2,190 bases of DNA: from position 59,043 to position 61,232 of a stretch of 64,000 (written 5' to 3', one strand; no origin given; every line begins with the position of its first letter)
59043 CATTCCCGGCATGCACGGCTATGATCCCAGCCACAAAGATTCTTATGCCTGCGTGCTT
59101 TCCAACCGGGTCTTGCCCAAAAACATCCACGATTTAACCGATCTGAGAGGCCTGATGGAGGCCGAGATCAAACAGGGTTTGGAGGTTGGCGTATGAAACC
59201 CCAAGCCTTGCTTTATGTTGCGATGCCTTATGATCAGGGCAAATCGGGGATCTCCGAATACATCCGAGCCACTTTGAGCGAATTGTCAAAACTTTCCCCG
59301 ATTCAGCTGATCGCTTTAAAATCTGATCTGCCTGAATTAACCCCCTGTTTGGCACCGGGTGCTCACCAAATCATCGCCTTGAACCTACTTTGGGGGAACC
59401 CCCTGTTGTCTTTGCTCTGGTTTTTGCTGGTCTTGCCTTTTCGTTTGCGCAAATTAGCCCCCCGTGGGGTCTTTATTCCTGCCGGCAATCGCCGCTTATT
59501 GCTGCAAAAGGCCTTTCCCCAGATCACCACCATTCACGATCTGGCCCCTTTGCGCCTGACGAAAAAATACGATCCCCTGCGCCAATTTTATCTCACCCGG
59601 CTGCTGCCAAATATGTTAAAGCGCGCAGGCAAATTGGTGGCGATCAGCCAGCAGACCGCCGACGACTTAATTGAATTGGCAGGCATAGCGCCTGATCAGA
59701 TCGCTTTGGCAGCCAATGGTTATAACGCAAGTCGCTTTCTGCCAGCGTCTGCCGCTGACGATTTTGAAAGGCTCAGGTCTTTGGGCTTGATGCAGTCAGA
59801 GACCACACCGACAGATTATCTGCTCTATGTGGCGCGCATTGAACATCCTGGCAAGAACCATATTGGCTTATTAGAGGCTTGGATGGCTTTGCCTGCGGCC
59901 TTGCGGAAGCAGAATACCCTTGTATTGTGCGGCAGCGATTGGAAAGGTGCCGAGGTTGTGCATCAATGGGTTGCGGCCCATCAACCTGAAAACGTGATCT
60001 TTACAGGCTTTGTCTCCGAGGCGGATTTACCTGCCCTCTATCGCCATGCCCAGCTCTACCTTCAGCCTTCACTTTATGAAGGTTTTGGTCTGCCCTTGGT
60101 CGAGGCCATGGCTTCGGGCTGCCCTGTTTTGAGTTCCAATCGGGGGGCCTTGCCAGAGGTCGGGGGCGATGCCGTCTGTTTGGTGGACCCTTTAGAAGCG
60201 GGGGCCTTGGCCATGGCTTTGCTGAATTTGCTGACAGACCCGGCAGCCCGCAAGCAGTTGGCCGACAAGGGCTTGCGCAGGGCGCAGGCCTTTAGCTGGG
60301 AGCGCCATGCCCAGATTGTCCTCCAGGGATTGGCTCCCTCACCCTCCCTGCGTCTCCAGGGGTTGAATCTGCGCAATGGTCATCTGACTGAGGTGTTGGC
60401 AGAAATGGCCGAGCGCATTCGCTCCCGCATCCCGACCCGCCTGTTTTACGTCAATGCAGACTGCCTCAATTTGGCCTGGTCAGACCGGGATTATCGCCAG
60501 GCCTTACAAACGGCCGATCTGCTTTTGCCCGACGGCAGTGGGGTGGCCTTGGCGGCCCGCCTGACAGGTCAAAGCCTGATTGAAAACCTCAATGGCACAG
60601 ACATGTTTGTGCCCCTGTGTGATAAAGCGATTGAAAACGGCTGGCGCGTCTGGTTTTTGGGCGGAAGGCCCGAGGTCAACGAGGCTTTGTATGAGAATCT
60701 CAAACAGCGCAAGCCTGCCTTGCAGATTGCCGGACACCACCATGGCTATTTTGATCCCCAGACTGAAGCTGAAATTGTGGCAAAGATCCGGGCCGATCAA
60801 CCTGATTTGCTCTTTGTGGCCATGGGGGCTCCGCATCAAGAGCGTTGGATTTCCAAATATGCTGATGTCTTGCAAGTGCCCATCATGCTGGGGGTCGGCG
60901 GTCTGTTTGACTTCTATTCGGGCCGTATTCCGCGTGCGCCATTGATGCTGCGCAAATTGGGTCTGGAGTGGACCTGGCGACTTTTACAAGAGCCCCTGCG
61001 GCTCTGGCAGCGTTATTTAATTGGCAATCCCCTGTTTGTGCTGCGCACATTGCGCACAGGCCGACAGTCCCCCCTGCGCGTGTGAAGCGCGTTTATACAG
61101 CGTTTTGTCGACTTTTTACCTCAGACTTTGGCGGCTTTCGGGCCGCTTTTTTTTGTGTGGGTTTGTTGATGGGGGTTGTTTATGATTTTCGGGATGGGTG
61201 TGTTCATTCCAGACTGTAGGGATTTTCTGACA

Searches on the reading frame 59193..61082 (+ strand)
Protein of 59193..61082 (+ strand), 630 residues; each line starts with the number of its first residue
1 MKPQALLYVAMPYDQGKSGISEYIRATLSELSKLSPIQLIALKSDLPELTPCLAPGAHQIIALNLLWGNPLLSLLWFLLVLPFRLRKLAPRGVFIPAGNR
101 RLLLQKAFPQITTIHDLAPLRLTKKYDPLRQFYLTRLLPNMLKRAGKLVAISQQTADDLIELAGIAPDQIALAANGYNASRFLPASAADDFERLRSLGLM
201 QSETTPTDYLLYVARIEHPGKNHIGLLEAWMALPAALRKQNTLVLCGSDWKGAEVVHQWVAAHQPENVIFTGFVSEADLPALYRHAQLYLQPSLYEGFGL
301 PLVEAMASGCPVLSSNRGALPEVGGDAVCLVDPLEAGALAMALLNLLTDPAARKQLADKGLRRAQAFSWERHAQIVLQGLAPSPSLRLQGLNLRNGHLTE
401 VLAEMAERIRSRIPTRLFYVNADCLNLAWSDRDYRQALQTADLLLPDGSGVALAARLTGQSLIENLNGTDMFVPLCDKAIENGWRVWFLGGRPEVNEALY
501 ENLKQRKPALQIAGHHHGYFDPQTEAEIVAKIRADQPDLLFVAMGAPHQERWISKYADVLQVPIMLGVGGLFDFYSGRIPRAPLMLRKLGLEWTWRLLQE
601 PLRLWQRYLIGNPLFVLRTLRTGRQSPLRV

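Call 3: search_protein_families(library=pfam, proteins=[window:59193-61082:+], max_evalue=0.01)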
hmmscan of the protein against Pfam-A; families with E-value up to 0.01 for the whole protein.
window:59193-61082:+ (630 aa): 7 families
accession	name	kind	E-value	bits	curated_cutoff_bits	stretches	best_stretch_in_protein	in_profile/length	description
PF03808.19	Glyco_tran_WecG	-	2e-65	220.1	27.4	1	441-608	1-168/168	Glycosyl transferase WecG/TagA/CpsF family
PF00534.26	Glycos_transf_1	-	2.9e-32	112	26.4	1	208-360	16-169/172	Glycosyl transferases group 1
PF13692.12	Glyco_trans_1_4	-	2.5e-27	96.3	27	1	209-349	3-142/142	Glycosyl transferases group 1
PF13439.12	Glyco_transf_4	-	4.7e-14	53.2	28.5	1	19-181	3-170/170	Glycosyltransferase Family 4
PF13524.12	Glyco_trans_1_2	-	2.2e-10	41.1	25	1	239-374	13-140/144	Glycosyl transferase-like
PF20706.3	GT4-conflict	-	3.4e-08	33.3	26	1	237-372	229-381/385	Family 4 Glycosyltransferase in conflict systems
PF13579.12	Glyco_trans_4_4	-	0.00027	21.7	29.7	1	104-176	90-158/158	Glycosyl transferase 4-like domain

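Call 5: search_protein_families(library=ncbifam, proteins=[window:59193-61082:+], max_evalue=0.1)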
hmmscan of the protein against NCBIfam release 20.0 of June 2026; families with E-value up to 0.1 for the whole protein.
window:59193-61082:+ (630 aa): 39 families (the best 25 are shown)
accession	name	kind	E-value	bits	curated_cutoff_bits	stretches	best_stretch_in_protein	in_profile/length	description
TIGR00696.1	wecG_tagA_cpsF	superfamily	8.8e-44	149.3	69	1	438-612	3-177/178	WecB/TagA/CpsF family glycosyltransferase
NF041710.1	UDPacetylman_taseTarA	equivalog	1.7e-41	142.3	350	1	391-620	14-241/247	N-acetylglucosaminyldiphosphoundecaprenol N-acetyl-beta-D-mannosaminyltransferase TarA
NF041872.1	EPS_EpsA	equivalog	1.4e-38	132.7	500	1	382-617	14-252/265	exopolysaccharide biosynthesis glycosyltransferase EpsA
NF002980.1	PRK03692.1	equivalog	6.5e-32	110.9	323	1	414-606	32-224/240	lipopolysaccharide N-acetylmannosaminouronosyltransferase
TIGR04047.1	MSMEG_0565_glyc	hypoth_equivalog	5.3e-30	104.7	259.85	1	132-377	126-368/373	MSMEG_0565 family glycosyltransferase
TIGR02149.1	glgA_Coryne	subfamily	1.3e-23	83.8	302.4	1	108-374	107-381/391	glycogen synthase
TIGR03449.1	mycothiol_MshA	equivalog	2e-22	79.6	462.5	1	110-377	128-397/406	D-inositol-3-phosphate glycosyltransferase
TIGR03088.1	stp2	hypoth_equivalog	1.6e-17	63.6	409.05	1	147-372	139-362/374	TIGR03088 family PEP-CTERM/XrtA system glycosyltransferase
NF041876.1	EPS_EpsE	equivalog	9.9e-15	54.7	400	1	209-375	216-388/389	exopolysaccharide biosynthesis GT4 family glycosyltransferase EpsE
TIGR02472.1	sucr_P_syn_N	equivalog_domain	5.5e-13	48.5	576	1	163-378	204-436/439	sucrose-phosphate synthase, putative, glycosyltransferase domain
NF053787.1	GlcN_PG_synth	equivalog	6.1e-13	48.3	480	1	128-376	127-352/361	N-acetylglucosaminyl phosphatidylglycerol synthase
NF038295.1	EPS_HpsP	equivalog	8.4e-13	48.1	550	1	117-378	128-382/388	hormogonium polysaccharide biosynthesis glycosyltransferase HpsP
TIGR02468.1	sucrsPsyn_pln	equivalog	6.7e-12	44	1143.95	1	272-380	554-668/1051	sucrose-phosphate synthase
TIGR03999.1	thiol_BshA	equivalog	1.3e-11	44.1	273.7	1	239-371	228-361/375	N-acetyl-alpha-D-glucosaminyl L-malate synthase BshA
TIGR04157.1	glyco_rSAM_CFB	subfamily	8.5e-11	41.5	400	1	140-329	165-344/406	TIGR04157 family glycosyltransferase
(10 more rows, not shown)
